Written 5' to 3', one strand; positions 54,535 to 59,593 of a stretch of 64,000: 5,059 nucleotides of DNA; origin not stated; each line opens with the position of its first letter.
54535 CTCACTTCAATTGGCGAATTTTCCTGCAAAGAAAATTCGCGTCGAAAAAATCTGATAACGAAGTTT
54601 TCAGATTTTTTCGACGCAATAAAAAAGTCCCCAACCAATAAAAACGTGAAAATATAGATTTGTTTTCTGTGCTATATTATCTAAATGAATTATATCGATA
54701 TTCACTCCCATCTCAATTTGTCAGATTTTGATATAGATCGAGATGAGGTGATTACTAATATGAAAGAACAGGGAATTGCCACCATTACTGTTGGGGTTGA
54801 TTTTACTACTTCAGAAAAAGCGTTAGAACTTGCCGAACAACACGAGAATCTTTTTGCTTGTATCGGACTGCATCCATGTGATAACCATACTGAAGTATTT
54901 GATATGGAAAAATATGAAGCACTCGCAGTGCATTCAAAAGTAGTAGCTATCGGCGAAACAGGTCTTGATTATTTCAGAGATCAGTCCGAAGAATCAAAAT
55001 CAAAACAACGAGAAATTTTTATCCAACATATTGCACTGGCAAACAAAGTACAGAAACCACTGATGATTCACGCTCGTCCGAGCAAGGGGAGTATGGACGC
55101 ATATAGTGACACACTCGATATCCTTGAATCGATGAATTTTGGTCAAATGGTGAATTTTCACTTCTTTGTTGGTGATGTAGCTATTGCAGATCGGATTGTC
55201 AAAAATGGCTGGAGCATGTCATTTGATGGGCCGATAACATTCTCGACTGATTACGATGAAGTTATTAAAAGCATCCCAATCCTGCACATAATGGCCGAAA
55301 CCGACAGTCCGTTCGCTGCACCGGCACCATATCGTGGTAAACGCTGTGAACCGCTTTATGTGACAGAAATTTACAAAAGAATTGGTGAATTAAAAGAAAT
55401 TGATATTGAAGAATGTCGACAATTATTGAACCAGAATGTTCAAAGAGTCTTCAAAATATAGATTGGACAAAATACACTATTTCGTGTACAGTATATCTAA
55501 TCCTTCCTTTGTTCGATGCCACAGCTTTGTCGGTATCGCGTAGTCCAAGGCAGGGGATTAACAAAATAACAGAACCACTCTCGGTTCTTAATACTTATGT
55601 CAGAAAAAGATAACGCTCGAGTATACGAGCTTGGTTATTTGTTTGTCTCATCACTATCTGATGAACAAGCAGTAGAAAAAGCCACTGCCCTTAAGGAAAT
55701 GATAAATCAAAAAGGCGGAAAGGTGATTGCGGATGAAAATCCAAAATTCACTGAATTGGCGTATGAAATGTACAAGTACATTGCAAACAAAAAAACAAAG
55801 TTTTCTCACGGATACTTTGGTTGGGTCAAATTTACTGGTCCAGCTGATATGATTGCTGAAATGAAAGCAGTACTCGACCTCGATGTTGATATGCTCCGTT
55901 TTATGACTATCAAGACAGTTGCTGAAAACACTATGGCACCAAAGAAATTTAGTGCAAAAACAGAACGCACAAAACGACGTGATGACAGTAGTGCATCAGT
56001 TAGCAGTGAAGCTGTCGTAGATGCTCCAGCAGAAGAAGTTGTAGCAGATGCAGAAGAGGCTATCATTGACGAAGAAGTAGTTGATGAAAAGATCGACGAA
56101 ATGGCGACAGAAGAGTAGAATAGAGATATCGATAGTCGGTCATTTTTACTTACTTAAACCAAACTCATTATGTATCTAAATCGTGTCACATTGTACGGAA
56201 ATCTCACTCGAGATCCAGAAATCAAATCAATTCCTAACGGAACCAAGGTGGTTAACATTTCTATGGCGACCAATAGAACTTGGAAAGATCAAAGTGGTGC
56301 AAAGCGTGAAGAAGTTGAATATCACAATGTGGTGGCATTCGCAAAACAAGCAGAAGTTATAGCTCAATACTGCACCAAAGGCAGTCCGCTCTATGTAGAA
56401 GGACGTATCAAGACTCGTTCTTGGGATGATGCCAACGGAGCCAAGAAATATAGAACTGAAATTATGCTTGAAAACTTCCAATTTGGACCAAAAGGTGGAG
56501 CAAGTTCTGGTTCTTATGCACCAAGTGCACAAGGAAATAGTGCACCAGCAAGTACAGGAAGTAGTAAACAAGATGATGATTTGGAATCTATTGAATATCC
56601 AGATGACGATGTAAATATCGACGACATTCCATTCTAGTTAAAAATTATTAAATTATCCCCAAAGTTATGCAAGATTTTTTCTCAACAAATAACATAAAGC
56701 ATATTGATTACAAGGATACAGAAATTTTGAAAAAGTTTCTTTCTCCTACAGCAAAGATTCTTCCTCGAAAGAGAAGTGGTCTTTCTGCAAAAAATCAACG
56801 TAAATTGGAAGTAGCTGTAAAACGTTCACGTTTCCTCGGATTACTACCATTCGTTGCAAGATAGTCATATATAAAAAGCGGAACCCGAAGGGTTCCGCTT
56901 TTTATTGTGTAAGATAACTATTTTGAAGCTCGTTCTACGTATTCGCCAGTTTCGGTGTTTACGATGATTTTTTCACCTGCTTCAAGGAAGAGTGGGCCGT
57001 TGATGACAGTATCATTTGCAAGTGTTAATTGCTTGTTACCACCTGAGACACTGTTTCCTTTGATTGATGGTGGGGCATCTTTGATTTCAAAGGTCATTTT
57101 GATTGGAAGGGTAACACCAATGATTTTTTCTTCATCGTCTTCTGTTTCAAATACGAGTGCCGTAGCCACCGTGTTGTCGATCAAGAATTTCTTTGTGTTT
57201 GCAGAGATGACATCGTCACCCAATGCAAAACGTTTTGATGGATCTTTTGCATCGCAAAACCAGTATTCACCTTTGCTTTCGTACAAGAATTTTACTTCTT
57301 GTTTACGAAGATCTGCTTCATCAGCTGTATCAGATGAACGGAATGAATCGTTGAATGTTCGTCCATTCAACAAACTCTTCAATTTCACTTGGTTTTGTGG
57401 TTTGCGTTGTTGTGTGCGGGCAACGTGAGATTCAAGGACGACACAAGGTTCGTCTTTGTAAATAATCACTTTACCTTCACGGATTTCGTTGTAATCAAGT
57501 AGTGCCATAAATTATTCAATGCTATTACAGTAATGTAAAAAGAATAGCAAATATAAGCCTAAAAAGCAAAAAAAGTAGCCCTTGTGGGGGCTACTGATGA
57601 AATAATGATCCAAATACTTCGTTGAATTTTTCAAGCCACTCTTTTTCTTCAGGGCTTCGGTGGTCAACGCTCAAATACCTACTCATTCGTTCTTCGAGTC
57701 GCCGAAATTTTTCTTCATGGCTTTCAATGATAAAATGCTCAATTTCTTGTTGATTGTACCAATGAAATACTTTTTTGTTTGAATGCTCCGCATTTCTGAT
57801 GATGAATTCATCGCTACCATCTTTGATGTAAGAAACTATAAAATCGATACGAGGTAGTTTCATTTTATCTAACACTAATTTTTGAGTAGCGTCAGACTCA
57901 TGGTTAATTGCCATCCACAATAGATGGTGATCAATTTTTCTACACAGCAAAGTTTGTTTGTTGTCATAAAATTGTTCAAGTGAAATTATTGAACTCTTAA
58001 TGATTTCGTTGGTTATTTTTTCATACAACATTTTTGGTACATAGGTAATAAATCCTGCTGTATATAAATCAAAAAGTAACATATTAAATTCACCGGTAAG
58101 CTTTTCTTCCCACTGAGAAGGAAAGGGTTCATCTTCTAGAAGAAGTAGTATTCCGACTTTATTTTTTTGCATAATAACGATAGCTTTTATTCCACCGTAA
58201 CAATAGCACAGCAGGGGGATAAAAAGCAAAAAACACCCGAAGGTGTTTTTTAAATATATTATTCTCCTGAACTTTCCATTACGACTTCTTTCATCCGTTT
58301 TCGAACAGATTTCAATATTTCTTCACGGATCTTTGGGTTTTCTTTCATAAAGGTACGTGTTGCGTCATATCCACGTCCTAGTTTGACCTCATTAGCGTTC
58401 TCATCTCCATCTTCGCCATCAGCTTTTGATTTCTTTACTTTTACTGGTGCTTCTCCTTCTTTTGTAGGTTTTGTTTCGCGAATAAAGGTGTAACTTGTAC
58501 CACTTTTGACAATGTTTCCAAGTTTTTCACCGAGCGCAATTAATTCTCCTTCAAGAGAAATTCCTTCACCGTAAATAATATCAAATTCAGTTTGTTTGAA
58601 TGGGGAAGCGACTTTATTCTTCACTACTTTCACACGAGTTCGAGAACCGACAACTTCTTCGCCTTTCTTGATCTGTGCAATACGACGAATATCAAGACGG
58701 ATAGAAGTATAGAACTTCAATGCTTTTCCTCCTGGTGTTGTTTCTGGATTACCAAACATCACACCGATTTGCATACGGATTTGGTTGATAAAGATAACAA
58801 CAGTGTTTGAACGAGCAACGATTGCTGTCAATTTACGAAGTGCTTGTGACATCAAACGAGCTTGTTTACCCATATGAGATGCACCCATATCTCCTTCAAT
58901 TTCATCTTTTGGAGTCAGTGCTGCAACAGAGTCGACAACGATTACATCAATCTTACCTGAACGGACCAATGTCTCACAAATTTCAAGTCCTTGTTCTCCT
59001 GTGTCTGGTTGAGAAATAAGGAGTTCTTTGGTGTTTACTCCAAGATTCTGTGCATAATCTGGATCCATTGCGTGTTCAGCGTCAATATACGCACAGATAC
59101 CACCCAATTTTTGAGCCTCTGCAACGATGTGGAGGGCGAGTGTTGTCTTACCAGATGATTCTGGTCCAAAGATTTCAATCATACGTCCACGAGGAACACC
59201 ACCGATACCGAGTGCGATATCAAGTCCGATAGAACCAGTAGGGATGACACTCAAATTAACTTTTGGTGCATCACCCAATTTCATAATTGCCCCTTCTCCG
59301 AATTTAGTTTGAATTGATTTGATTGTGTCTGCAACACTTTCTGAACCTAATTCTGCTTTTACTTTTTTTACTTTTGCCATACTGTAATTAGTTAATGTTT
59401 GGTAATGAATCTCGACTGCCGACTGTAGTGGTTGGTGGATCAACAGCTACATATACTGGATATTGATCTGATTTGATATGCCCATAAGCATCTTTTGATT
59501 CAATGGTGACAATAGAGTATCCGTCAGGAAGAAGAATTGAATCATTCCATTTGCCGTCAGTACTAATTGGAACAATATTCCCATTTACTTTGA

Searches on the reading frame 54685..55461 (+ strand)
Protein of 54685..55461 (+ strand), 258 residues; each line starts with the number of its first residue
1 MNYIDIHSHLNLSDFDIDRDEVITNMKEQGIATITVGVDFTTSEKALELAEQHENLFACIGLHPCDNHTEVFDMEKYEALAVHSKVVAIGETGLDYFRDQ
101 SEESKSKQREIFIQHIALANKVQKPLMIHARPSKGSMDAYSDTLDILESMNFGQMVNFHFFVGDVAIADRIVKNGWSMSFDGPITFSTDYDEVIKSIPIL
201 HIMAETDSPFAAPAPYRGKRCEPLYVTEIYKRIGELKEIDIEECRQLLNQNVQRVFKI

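Call 80: search_protein_families(library=pfam, proteins=[window:54685-55461:+], max_evalue=0.001)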
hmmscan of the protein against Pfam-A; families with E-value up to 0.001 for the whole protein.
window:54685-55461:+ (258 aa): 1 family
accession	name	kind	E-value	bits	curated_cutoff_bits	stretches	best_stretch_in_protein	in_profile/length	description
PF01026.27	TatD_DNase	-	2.6e-68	230.6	27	1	4-257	1-253/253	TatD related DNase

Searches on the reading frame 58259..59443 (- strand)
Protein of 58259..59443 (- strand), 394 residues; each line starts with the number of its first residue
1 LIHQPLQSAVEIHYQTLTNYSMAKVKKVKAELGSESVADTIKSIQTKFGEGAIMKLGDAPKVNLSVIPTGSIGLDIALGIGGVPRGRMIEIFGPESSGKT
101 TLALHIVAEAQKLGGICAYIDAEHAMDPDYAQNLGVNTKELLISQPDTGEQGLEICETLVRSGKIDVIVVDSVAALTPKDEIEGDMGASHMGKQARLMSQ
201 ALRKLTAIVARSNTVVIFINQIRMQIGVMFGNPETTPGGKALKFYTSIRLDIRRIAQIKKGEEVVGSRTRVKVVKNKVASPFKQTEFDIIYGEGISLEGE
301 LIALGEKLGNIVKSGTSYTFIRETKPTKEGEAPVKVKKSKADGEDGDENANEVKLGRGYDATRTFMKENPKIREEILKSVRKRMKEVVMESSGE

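Call 80: search_protein_families(library=pfam, proteins=[window:58259-59443:-], max_evalue=0.001)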
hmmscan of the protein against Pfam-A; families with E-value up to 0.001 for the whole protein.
window:58259-59443:- (394 aa): 8 families
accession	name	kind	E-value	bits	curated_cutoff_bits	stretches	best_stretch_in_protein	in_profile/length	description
PF00154.27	RecA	-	1.2e-136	454.7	27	1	37-296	3-262/262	recA bacterial DNA recombination protein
PF08423.17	Rad51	-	6.9e-10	39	22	1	65-255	6-212/244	Rad51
PF21096.2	RecA_C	-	9.7e-08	32.5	27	1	351-384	23-56/57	RecA C-terminal domain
PF06745.19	ATPase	-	2.6e-07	30.7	26.6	1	67-140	1-76/231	KaiC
PF01637.24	ATPase_2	-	2.1e-05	24.9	33.2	1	89-219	23-116/225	ATPase domain predominantly from Archaea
PF02283.22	CobU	-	0.00026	21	27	1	91-226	3-129/168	Cobinamide kinase / cobinamide phosphate guanyltransferase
PF13401.12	AAA_22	-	0.00048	20.9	27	1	87-183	6-97/130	AAA domain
PF13481.12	AAA_25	-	0.00071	19.7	27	0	83-109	30-56/195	AAA domain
